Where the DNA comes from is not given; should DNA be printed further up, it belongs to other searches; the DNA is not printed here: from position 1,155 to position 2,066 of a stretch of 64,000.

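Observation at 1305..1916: Secreted Tyr/Lys/Gln-rich protein built from KQPIYT hexapeptide repeats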

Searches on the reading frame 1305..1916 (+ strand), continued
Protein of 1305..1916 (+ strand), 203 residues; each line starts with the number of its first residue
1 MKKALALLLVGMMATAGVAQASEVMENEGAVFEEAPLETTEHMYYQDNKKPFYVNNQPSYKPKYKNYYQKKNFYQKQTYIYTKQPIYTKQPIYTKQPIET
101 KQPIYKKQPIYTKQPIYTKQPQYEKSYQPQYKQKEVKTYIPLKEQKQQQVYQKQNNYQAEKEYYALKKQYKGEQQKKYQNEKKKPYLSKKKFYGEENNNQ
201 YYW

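Call 54: list_cluster_members(proteins=[L019:4227-5732:-, L019:6130-7437:-, P0145, L019:7788-9428:+, L016:10001-11683:+, L016:7765-9273:+])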
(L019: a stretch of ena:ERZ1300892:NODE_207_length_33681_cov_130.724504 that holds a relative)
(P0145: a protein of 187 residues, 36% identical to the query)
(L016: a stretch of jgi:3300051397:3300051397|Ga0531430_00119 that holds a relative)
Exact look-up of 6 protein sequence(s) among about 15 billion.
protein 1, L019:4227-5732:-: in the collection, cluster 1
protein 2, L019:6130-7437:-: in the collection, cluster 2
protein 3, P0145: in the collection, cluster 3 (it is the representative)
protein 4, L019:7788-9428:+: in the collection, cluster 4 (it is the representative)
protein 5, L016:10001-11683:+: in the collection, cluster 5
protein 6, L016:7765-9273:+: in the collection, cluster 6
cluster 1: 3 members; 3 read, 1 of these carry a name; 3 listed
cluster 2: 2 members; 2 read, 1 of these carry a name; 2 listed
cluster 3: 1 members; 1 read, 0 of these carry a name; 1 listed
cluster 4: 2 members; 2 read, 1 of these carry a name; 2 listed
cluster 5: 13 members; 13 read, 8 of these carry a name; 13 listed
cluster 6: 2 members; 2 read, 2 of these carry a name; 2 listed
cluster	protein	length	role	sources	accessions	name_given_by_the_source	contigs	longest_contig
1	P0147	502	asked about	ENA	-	-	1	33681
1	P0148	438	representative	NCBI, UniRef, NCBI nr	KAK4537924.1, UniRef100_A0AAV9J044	hypothetical protein CDCA_CDCA15G3949 [Cyanidium caldarium] | 1-hydroxy-2-methyl-2-(E)-butenyl 4-diphosphate synthase n=1 Tax=Cyanidium caldarium ...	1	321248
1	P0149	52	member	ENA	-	-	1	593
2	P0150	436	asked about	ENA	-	-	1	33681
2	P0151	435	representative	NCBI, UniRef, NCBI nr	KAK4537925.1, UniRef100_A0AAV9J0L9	hypothetical protein CDCA_CDCA15G3950 [Cyanidium caldarium] | Sof1-like protein domain-containing protein n=1 Tax=Cyanidium caldarium TaxID=2771 ...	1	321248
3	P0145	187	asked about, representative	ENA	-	-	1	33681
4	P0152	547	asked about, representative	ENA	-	-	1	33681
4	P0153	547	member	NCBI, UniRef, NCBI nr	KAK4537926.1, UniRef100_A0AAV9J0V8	hypothetical protein CDCA_CDCA15G3951 [Cyanidium caldarium] | Cyclohexanone monooxygenase n=1 Tax=Cyanidium caldarium TaxID=2771 RepID=A0AAV9J0V8_CYACA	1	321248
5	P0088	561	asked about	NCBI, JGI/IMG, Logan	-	(E)-4-hydroxy-3-methylbut-2-enyl-diphosphate synthase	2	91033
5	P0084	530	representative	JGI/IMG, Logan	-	-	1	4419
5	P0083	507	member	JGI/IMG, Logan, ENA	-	(E)-4-hydroxy-3-methylbut-2-enyl-diphosphate synthase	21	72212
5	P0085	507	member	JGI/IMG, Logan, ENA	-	(E)-4-hydroxy-3-methylbut-2-enyl-diphosphate synthase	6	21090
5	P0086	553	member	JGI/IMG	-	(E)-4-hydroxy-3-methylbut-2-enyl-diphosphate synthase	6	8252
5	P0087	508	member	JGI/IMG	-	(E)-4-hydroxy-3-methylbut-2-enyl-diphosphate synthase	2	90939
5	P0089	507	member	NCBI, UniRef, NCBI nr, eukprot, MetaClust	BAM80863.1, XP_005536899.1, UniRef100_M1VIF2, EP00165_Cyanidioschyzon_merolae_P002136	4-hydroxy-3-methylbut-2-en-1-yl diphosphate synthase [Cyanidioschyzon merolae strain 10D] | 4-hydroxy-3-methylbut-2-en-1-yl diphosphate synthase n=1 Tax=Cyanidioschyzon merolae ... | XP_005536899.1 4-hydroxy-3-methylbut-2-en-1-yl diphosphate synthase [Cyanidioschyzon ...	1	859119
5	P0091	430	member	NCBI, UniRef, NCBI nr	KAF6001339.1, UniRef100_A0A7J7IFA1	hypothetical protein F1559_003454 [Cyanidiococcus yangmingshanensis] | IspG TIM-barrel domain-containing protein n=1 Tax=Cyanidiococcus yangmingshanensis ...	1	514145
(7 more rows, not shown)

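Call 58: find_homologous_proteins(query=A3, max_evalue=0.1)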
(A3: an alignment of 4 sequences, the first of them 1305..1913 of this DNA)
Query A3 (4 sequences) (203 aa, profile of the alignment): 6 proteins with E <= 0.1 among 4361 candidates.
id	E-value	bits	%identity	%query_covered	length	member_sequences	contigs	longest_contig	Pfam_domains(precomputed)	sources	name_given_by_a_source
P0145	5.0e-63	231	36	99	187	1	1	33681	-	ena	-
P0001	7.8e-23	100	100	29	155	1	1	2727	-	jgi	-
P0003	1.1e-4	40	89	17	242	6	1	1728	PF19259.5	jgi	-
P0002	1.8e-4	40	59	19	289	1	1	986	PF14697.12,PF12797.13,PF12837.13,PF00037.33,PF13484.12,PF12838.13,PF13534.12,PF13237.12,PF13183.12,PF12800.13,PF13187.12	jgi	-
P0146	1.3e-3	37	88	12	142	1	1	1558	-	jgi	-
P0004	6.1e-2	31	100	12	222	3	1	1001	-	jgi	-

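Call 66: find_encoding_contigs(protein=P0114, flank=3000, max_places=4)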
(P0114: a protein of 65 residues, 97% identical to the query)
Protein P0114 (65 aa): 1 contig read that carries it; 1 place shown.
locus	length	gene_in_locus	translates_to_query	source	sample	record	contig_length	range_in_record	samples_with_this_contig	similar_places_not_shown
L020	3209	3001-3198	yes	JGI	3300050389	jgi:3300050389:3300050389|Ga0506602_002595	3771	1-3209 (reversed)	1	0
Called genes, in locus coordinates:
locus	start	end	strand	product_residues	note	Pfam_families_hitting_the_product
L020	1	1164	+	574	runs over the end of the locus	?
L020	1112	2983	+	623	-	PF00076:RRM_1, PF13893:RRM_5 (faint), PF22976:RRM_10 (faint), PF05172:RRM_Nup35 (faint), PF00076:RRM_1, PF00658:MLLE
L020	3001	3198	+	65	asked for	-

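Call 67: predict_structure(alignment_id=A4)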
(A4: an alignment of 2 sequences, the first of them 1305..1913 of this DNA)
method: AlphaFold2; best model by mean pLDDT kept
length: 203 residues; sequences in the alignment: 2
mean_pLDDT: 49.5   pTM: 0.19
mean pLDDT of the five models: 49.5, 49.3, 42.3, 41.1, 40.3
residues with pLDDT >= 90: 0; 70-90: 19; 50-70: 59; < 50: 125
segments of 3 or more residues with pLDDT < 50: 1-3, 14-63, 65-82, 85-89, 91-100, 119-133, 187-203
pLDDT, mean of each block of 10 residues (from residue 1): 50 45 38 38 36 41 44 46 48 46 53 49 43 53 68 70 78 60 49 39 37
secondary structure, 60 per line:
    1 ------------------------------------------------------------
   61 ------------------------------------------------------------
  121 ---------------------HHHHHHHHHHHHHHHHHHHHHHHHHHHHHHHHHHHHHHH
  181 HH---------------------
elements in order: H142-182

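Call 72: search_solved_structures(query=window:1305-1913:+, max_evalue=1)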
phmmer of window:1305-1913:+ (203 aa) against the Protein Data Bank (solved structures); distinct sequences matched with E-value up to 1: 0.

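Call 73: search_protein_families(library=pfam, proteins=[P0112, P0113, P0117, P0131, P0145], max_evalue=0.01)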
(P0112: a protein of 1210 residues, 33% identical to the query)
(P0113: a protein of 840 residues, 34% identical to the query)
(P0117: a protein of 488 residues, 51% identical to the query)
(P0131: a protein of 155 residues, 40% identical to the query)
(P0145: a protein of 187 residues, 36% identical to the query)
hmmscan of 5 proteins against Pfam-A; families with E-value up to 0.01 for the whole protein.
P0112 (1210 aa): 2 families
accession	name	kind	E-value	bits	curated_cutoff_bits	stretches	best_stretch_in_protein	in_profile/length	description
PF20854.2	LED_rpt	-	1.6e-05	25.2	59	0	746-804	11-69/176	LED repeat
PF21300.2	LbR_Ice_bind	-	0.0014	19.1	30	1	240-326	7-95/97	Grass antifreeze beta roll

P0113 (840 aa): 1 family
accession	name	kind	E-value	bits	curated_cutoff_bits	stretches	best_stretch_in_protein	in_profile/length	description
PF21300.2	LbR_Ice_bind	-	4.9e-08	33.4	30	1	125-209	11-90/97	Grass antifreeze beta roll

P0117 (488 aa): 0 families

P0131 (155 aa): 0 families

P0145 (187 aa): 0 families

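Call 74: find_encoding_contigs(protein=window:1305-1916:+, flank=1500, max_places=10)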
Protein window:1305-1916:+ (203 aa): 23 contigs read that carry it; 10 places shown.
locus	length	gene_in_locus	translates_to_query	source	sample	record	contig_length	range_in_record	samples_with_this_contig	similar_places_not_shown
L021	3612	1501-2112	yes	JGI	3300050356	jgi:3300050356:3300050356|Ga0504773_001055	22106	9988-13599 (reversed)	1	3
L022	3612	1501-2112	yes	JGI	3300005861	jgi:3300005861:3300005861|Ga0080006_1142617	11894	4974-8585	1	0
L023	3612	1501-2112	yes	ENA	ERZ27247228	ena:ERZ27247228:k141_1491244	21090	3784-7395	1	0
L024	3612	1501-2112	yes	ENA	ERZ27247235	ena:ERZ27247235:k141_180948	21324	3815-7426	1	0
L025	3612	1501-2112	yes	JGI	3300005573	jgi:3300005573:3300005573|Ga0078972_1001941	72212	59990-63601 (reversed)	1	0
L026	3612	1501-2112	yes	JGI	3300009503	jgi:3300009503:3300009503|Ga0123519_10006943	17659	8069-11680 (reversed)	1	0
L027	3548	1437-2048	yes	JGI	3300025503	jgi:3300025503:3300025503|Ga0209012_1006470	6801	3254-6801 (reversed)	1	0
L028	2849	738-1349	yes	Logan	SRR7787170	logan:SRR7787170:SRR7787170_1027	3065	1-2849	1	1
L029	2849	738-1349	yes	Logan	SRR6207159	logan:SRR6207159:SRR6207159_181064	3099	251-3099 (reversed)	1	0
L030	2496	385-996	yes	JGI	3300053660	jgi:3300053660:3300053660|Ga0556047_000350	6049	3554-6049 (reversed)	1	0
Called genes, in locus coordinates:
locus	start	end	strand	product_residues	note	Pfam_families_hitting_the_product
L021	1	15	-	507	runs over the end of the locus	PF04551:GcpE, PF26540:GcpE_C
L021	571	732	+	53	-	-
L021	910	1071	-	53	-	-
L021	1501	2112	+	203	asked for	-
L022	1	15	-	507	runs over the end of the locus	PF04551:GcpE, PF26540:GcpE_C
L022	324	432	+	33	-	-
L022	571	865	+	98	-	-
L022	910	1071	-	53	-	-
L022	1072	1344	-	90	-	-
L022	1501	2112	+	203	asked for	-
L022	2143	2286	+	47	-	-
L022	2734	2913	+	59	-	-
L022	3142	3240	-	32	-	-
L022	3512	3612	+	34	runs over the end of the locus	-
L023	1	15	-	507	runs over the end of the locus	PF04551:GcpE, PF26540:GcpE_C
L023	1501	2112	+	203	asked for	-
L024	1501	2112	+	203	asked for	-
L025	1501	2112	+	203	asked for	-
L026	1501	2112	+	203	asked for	-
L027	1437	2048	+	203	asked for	-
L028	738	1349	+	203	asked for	-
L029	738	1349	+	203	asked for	-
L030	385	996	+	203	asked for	-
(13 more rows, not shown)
